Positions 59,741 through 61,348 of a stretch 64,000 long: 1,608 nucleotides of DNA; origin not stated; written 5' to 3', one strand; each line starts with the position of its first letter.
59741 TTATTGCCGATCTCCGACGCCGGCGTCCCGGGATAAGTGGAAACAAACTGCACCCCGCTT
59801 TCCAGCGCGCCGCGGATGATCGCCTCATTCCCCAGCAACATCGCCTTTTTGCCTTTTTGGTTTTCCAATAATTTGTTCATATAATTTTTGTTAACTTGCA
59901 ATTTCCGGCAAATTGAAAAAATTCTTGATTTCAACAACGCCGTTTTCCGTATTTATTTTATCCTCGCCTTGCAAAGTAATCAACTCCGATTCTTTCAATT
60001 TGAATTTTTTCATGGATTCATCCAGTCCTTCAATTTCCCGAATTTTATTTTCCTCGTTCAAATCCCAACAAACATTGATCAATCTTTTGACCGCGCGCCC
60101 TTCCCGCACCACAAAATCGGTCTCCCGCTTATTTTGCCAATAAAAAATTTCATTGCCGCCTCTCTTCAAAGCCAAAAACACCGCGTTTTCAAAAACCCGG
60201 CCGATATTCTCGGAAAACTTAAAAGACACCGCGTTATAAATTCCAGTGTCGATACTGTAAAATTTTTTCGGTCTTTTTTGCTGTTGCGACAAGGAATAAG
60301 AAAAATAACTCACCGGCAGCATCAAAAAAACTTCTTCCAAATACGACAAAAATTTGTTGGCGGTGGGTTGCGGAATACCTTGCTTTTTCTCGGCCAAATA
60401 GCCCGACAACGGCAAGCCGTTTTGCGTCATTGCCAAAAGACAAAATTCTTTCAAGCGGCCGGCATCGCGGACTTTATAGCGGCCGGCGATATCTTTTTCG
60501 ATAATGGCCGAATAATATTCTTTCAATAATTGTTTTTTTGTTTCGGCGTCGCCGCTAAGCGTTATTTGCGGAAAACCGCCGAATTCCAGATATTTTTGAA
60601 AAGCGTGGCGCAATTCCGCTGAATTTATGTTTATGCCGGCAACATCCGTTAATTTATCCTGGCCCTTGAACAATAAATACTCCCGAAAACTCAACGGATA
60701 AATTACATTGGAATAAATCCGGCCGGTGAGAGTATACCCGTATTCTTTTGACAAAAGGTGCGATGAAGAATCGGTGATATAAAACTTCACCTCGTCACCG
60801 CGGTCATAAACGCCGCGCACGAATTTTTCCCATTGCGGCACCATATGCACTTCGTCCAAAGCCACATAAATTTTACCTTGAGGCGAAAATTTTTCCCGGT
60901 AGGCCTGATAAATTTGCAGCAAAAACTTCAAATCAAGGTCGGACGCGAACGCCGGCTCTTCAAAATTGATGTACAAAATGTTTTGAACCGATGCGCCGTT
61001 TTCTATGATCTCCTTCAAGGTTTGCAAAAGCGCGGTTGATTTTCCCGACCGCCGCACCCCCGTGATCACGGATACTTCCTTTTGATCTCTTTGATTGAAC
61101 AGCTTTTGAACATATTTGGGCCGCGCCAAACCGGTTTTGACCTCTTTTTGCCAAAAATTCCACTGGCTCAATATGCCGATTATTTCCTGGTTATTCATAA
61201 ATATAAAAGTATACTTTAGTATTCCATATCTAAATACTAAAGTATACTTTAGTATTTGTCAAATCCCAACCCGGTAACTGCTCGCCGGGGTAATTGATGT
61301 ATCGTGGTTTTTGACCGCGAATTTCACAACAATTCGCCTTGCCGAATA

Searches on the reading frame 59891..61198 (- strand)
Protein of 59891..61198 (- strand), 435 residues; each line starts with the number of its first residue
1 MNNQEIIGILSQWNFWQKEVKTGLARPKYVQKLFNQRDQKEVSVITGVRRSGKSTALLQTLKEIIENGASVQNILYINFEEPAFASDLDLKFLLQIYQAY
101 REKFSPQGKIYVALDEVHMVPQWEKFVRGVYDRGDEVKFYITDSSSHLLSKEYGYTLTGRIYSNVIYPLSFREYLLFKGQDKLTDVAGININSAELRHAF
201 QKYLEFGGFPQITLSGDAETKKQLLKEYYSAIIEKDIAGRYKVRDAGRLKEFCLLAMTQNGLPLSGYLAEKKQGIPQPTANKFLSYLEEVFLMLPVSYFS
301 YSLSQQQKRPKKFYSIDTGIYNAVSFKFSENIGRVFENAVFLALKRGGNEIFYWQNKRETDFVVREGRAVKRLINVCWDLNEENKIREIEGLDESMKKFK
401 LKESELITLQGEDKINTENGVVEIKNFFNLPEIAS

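Call 50: search_protein_families(library=pfam, proteins=[window:59891-61198:-], max_evalue=0.001)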
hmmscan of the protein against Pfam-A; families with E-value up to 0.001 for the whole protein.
window:59891-61198:- (435 aa): 3 families
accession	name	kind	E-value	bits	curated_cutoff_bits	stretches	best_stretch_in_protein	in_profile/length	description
PF13173.12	AAA_14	-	8.2e-35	120.1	27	1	40-175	2-129/129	AAA domain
PF13635.12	DUF4143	-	7.6e-19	68.5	28.1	1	234-369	1-150/160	Domain of unknown function (DUF4143)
PF25199.1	nSTAND_NTPase5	-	0.0001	22.6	34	1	33-141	32-130/145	Novel STAND NTPase 5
